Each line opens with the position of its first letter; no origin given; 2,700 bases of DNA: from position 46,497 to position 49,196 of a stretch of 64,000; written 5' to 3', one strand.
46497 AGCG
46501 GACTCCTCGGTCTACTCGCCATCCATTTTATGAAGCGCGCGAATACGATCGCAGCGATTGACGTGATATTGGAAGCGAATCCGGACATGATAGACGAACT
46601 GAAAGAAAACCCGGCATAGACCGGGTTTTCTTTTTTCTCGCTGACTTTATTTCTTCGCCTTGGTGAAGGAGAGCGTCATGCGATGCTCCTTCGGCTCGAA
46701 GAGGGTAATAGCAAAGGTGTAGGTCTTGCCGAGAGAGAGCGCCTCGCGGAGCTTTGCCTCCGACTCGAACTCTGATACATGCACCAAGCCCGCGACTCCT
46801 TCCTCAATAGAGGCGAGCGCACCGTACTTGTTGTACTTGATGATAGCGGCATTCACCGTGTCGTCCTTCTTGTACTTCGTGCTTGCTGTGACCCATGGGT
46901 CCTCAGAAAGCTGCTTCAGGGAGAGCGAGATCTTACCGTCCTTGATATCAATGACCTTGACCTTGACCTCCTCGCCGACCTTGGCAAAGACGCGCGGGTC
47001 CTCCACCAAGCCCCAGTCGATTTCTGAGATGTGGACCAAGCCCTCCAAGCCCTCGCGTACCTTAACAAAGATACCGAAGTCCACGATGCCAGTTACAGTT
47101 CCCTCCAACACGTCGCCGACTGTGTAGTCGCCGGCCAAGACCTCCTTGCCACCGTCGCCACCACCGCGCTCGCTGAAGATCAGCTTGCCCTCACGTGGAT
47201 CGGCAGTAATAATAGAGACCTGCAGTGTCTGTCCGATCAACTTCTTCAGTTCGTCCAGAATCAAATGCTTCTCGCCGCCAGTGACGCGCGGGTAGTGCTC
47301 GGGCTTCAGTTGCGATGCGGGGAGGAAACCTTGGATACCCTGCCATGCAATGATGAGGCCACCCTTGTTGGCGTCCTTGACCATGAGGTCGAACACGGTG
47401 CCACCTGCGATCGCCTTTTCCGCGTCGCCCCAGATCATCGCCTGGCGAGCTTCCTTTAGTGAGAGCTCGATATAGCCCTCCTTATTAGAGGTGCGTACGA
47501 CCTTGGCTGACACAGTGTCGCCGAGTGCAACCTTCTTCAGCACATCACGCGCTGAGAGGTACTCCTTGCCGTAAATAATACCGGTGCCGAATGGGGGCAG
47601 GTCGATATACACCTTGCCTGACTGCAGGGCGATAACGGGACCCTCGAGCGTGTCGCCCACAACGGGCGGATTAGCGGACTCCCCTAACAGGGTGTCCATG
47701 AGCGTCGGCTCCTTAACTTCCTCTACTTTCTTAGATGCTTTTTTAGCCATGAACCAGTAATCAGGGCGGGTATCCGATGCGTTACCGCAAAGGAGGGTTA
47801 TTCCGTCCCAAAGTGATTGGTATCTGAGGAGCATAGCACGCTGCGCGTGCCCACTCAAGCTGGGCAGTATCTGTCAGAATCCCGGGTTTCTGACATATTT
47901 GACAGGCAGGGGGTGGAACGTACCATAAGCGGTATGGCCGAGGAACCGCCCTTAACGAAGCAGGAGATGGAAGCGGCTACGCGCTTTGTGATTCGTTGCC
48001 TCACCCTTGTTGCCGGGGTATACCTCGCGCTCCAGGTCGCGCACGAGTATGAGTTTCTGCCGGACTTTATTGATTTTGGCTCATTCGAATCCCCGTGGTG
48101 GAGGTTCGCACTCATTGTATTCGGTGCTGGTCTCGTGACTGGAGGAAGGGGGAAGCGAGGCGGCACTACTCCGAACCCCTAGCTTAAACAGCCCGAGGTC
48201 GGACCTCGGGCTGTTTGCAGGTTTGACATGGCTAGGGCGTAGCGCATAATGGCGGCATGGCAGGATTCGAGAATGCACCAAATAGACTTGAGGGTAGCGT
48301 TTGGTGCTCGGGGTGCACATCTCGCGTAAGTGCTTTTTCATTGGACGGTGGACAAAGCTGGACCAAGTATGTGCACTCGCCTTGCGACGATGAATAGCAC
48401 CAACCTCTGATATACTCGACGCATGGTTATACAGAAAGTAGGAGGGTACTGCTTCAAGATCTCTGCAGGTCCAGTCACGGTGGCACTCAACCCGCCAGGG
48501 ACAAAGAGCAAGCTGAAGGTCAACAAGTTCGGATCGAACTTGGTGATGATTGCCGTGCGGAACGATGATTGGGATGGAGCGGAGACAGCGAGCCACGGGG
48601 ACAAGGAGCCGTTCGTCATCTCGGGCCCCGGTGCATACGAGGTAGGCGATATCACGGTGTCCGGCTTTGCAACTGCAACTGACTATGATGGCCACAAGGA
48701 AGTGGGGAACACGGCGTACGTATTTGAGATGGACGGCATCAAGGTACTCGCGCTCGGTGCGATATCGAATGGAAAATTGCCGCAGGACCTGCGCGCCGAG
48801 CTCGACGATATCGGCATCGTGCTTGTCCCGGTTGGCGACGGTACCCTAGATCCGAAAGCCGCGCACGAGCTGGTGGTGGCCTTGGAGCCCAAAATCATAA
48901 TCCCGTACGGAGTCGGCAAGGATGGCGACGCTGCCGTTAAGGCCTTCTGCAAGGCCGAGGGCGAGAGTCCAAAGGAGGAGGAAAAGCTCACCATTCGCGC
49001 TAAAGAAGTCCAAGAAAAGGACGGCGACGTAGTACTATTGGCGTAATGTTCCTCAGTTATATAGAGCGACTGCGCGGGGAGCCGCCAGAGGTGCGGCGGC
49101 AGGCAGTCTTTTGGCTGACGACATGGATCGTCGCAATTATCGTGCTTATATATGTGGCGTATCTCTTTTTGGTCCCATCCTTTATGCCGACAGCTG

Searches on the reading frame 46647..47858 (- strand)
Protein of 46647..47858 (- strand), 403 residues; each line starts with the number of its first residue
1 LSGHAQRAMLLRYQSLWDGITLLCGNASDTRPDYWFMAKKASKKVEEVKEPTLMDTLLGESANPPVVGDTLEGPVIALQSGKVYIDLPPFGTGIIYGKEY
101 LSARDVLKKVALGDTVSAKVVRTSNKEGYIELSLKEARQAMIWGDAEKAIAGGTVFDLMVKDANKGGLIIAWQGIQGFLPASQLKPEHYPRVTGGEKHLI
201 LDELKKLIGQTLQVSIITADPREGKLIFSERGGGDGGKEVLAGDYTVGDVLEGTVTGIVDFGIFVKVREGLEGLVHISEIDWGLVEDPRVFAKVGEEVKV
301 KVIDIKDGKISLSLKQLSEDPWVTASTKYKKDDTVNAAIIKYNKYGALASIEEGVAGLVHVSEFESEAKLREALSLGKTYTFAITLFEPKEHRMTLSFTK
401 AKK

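Call 9: search_protein_families(library=pfam, proteins=[window:46647-47858:-], max_evalue=0.01)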
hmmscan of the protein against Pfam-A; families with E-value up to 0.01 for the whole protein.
window:46647-47858:- (403 aa): 5 families
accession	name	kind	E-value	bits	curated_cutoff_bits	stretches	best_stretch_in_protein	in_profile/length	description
PF00575.29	S1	-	1.9e-39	134.3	22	4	246-314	3-73/74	S1 RNA binding domain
PF23459.1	S1_RRP5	-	1.1e-07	32.7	27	0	329-398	1-72/72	RRP5 S1 domain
PF21543.3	CvfB_2nd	-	3.7e-07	30.4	27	0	286-315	49-75/76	Virulence regulatory factor CvfB, second domain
PF21710.3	Spt6_S1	-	0.00074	20.2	27.5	0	103-137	55-89/91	Spt6, S1/OB domain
PF13509.12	S1_2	-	0.0016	19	21.8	0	248-284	2-38/61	S1 domain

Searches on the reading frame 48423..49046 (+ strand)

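Call 9: search_protein_families(library=pfam, proteins=[window:48423-49046:+], max_evalue=0.01)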
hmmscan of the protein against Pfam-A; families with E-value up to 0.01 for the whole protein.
window:48423-49046:+ (207 aa): 1 family
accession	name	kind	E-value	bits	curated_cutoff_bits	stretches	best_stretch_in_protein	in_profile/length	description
PF13483.12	Lactamase_B_3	-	3e-21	76.5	24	1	3-161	2-158/160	Beta-lactamase superfamily domain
